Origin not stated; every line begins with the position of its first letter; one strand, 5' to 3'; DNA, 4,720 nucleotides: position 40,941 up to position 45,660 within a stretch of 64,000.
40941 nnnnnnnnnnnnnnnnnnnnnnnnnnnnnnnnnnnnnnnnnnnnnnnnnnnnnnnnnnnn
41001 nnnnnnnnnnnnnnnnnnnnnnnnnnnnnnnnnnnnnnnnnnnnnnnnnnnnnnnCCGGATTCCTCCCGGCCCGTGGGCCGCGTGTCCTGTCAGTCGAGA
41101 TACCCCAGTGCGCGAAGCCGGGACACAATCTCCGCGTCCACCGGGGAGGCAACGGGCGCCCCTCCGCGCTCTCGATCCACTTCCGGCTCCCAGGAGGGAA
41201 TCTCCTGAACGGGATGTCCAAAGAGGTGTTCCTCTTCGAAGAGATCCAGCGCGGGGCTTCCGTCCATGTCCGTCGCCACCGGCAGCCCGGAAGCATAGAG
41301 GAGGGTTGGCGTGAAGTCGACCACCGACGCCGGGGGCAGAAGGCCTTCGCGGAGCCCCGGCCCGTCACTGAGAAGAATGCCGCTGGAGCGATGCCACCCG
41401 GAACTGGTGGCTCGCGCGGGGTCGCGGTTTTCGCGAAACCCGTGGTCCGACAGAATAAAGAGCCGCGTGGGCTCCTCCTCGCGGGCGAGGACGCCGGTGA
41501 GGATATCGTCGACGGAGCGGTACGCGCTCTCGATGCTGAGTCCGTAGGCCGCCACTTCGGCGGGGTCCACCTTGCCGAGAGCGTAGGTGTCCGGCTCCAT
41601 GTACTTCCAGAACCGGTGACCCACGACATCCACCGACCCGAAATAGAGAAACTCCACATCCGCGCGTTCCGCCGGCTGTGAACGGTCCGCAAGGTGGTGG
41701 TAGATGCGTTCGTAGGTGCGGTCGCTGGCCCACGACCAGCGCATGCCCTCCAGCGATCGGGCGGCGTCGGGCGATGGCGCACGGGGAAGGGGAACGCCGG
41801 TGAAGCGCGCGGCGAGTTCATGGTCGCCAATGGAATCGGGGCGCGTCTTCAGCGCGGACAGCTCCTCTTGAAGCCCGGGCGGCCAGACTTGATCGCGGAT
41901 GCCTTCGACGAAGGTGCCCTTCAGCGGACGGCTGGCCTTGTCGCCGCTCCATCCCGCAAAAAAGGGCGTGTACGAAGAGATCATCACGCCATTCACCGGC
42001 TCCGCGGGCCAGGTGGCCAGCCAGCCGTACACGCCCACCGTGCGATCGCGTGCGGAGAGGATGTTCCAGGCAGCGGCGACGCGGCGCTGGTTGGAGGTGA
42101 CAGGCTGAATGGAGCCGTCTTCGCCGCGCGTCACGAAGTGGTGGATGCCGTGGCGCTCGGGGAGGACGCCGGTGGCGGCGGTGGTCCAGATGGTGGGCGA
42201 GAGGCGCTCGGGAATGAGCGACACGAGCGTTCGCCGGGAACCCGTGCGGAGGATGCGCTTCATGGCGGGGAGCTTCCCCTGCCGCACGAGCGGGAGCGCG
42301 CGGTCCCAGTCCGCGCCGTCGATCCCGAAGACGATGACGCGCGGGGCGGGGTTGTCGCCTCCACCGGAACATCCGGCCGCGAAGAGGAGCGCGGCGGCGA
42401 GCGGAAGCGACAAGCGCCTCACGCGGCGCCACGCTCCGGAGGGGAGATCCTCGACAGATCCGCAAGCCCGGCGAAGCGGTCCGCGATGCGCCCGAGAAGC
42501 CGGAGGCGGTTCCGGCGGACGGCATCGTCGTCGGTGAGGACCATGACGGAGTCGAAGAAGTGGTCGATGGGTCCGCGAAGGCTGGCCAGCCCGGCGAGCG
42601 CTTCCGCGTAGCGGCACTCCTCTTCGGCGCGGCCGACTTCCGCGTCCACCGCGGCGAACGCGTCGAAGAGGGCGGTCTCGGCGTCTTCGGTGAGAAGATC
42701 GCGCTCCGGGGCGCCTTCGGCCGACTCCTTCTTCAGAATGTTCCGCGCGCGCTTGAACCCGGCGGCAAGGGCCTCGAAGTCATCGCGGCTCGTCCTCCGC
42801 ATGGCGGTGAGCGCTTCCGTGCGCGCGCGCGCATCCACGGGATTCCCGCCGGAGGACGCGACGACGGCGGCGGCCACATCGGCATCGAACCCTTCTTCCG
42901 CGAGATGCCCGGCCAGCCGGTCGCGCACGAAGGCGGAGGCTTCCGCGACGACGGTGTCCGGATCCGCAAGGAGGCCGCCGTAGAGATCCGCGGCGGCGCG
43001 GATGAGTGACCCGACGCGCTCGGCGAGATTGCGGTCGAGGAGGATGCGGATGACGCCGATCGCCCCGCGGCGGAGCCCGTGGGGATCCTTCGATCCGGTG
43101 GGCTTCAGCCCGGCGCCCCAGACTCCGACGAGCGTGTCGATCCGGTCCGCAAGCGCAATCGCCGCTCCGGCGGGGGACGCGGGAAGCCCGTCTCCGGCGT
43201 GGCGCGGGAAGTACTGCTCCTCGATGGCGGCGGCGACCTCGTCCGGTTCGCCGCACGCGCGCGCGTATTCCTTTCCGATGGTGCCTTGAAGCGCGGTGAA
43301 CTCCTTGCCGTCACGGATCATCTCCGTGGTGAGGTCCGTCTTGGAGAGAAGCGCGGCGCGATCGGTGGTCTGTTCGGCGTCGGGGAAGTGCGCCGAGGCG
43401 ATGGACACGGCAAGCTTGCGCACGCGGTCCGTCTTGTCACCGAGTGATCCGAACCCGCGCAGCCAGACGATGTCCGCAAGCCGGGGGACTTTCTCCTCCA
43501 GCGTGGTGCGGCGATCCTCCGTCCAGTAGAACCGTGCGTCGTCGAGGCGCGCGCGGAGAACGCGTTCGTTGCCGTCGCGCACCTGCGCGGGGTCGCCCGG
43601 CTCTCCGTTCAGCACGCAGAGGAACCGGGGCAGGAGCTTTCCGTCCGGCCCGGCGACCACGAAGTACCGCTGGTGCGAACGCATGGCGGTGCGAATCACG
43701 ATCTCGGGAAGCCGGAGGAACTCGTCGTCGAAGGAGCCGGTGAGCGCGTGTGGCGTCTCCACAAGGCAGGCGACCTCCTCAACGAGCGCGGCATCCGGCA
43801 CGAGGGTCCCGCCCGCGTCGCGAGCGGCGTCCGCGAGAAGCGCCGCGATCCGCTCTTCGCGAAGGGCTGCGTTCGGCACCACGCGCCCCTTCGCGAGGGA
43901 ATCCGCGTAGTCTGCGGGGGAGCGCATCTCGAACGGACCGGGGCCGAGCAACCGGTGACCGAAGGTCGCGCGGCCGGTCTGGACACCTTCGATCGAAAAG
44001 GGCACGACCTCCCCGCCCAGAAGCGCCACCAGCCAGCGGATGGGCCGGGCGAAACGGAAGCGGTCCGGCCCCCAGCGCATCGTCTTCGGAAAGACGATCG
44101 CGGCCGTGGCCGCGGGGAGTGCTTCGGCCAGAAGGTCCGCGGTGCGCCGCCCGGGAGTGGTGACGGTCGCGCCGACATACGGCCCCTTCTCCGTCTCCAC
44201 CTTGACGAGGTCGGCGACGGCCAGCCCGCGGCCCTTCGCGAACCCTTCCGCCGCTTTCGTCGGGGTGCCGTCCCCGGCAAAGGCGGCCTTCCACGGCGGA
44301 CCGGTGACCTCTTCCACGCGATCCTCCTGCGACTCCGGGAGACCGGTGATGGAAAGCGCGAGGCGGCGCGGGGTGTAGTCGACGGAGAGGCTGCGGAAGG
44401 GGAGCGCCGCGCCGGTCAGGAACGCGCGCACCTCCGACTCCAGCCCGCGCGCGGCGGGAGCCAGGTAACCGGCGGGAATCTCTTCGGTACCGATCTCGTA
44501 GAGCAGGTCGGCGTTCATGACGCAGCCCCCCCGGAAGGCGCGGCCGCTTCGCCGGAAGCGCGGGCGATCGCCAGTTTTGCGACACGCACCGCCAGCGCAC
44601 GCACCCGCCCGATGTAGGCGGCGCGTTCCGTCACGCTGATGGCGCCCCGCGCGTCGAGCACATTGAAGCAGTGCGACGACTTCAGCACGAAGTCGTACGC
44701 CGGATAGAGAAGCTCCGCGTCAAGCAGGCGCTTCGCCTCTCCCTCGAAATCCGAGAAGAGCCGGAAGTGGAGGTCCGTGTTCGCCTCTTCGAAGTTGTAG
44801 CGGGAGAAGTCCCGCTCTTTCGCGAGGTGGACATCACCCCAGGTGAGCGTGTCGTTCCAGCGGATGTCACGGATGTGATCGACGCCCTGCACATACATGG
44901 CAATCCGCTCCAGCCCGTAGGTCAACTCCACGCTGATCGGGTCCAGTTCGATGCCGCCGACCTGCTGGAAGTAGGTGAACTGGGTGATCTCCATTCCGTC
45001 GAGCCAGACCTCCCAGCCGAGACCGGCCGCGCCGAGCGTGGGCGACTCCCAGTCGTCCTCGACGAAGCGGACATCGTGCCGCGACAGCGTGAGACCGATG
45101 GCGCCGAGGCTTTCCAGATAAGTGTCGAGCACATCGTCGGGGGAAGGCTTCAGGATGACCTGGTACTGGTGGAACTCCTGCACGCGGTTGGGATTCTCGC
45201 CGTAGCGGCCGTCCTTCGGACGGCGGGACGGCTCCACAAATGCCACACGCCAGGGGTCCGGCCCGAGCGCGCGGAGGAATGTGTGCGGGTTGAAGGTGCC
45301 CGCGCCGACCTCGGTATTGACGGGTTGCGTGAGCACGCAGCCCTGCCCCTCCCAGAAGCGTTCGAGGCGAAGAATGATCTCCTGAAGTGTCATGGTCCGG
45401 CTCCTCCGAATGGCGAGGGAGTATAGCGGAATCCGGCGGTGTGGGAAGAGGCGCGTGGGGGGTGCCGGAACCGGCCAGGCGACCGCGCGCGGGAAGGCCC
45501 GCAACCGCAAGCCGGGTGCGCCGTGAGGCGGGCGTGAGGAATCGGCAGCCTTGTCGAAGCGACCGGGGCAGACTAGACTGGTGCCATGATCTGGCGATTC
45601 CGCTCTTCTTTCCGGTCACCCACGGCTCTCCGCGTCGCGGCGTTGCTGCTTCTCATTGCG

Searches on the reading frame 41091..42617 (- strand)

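Call 32: search_protein_families(library=pfam, proteins=[window:41091-42617:-], max_evalue=0.0001)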
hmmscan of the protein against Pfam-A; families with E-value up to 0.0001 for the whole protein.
window:41091-42617:- (508 aa): 1 family
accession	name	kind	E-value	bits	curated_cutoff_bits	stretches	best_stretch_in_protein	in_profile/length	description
PF01663.27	Phosphodiest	-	1.3e-20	74.8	23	1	94-399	1-226/342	Type I phosphodiesterase / nucleotide pyrophosphatase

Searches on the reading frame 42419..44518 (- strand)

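Call 32: search_protein_families(library=pfam, proteins=[window:42419-44518:-], max_evalue=0.0001)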
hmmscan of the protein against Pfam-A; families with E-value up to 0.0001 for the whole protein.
window:42419-44518:- (699 aa): 2 families
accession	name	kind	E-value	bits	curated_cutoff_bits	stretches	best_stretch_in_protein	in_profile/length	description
PF02092.22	tRNA_synt_2f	-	2.1e-187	624.7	29.2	1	5-553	1-535/536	Glycyl-tRNA synthetase beta subunit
PF05746.21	DALR_1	-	8.7e-11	42.4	22.3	1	588-696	5-116/117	DALR anticodon binding domain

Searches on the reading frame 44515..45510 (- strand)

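Call 32: search_protein_families(library=pfam, proteins=[window:44515-45510:-], max_evalue=0.0001)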
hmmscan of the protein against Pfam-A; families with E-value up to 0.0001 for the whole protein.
window:44515-45510:- (331 aa): 1 family
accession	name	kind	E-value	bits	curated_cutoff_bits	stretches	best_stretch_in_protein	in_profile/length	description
PF02091.20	tRNA-synt_2e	-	5.6e-139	462.5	27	1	42-315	1-274/278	Glycyl-tRNA synthetase alpha subunit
